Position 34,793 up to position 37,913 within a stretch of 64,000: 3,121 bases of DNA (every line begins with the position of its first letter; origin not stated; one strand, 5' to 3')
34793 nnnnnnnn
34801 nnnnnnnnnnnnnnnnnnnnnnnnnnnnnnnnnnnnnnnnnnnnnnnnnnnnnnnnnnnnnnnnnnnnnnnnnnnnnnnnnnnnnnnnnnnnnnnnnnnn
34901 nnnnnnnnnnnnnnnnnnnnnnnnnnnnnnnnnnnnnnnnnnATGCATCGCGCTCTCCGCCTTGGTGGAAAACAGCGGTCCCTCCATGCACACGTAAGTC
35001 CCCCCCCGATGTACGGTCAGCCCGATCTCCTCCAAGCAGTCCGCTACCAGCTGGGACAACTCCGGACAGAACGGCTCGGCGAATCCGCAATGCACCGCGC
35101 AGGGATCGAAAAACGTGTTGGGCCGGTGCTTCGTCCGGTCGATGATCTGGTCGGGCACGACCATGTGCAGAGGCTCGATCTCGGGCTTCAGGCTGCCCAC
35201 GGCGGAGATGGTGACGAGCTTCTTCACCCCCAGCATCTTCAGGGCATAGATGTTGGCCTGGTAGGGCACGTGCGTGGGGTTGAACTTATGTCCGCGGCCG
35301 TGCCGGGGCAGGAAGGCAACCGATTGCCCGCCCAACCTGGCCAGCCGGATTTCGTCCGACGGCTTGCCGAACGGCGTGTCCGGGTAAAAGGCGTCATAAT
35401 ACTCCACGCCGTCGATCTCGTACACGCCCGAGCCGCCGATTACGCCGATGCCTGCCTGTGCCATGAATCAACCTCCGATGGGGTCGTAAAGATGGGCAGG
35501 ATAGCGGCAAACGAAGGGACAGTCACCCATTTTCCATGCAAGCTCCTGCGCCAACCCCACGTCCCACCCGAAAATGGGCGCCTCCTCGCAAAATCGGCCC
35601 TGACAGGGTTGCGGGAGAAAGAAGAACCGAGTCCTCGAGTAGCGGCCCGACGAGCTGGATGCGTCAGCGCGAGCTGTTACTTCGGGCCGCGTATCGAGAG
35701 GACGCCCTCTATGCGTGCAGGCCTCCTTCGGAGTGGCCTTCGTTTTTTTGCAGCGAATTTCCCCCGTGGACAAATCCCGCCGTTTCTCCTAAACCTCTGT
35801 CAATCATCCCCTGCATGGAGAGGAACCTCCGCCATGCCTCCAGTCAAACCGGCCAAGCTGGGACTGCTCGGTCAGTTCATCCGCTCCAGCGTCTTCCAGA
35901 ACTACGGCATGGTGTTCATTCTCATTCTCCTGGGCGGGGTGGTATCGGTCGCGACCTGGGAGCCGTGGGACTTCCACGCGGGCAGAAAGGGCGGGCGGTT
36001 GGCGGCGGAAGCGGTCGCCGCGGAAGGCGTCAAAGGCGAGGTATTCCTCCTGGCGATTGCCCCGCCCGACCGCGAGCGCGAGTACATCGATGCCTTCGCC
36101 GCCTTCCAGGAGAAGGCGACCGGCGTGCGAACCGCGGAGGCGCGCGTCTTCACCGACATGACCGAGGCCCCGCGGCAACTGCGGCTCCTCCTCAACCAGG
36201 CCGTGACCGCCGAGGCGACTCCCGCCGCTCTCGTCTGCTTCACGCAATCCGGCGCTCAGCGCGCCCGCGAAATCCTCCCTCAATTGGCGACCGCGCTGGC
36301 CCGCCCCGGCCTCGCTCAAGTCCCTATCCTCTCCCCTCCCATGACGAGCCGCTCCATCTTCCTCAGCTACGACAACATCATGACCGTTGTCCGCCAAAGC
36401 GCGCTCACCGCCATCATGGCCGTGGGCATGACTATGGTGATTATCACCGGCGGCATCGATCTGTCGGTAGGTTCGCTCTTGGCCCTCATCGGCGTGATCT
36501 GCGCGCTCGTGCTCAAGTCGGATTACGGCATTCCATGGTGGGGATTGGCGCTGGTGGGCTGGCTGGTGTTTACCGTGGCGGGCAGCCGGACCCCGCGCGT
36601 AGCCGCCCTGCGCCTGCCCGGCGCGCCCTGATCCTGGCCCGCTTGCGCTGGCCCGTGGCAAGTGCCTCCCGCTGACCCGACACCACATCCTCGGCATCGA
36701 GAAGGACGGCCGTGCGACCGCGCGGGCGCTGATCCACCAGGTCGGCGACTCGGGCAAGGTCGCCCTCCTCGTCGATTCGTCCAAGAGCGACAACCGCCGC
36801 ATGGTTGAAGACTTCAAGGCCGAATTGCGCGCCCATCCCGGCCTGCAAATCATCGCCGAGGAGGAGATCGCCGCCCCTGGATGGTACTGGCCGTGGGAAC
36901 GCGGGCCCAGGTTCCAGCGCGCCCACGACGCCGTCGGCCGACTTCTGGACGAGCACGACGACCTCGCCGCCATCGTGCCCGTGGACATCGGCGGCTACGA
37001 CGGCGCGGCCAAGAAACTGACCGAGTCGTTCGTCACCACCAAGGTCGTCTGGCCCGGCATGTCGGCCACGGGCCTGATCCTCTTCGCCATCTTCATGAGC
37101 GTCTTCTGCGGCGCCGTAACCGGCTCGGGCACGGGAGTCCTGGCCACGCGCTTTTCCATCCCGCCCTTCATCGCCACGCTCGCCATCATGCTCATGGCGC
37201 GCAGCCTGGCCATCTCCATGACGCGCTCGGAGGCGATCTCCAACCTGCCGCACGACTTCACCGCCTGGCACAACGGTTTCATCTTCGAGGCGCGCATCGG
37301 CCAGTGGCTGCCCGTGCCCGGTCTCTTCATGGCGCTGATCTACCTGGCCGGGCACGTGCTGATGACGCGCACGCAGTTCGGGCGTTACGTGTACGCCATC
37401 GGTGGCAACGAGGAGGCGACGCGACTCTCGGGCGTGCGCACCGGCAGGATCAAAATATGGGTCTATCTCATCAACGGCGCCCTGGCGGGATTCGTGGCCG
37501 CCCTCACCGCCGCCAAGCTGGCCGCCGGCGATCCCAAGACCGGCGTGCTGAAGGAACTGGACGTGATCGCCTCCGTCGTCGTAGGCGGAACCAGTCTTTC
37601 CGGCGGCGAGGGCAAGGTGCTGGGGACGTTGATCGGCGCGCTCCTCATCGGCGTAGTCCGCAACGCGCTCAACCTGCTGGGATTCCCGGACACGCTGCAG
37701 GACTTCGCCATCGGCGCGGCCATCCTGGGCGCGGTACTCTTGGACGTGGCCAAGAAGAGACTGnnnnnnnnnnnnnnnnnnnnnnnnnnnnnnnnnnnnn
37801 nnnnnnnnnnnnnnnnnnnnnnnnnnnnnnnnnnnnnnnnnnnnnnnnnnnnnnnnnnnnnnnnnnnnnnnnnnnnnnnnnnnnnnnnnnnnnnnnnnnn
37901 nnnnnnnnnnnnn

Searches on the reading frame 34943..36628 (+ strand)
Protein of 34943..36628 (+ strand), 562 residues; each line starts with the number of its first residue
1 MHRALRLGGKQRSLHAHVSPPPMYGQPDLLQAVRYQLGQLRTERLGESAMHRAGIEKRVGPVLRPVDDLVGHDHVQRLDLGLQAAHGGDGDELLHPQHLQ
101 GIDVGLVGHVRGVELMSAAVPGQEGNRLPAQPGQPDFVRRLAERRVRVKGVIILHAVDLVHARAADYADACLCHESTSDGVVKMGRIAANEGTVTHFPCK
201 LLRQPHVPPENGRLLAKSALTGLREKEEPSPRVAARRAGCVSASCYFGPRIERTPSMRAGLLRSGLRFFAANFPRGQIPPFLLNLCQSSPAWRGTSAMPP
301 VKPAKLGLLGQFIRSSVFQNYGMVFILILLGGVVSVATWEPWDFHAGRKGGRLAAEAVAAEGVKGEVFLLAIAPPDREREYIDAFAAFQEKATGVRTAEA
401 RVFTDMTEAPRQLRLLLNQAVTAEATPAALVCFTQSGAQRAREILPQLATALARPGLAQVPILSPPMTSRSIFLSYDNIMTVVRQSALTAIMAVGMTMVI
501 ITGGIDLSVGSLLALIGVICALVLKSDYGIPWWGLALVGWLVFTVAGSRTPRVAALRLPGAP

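Call 26: search_protein_families(library=pfam, proteins=[window:34943-36628:+], max_evalue=0.001)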
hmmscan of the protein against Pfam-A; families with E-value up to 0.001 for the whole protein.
window:34943-36628:+ (562 aa): 1 family
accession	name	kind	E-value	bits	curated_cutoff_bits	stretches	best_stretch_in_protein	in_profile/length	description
PF02653.21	BPD_transp_2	-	2.5e-05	24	26.8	1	479-545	2-68/269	Branched-chain amino acid transport system / permease component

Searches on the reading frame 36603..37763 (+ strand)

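Call 26: search_protein_families(library=pfam, proteins=[window:36603-37763:+], max_evalue=0.001)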
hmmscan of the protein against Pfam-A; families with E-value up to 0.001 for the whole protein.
window:36603-37763:+ (387 aa): 2 families
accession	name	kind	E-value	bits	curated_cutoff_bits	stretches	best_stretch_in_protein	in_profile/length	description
PF02653.21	BPD_transp_2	-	1.3e-34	120.1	26.8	1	144-377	46-268/269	Branched-chain amino acid transport system / permease component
PF13407.12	Peripla_BP_4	-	5.8e-06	26.5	35.1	1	36-160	107-223/258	Periplasmic binding protein domain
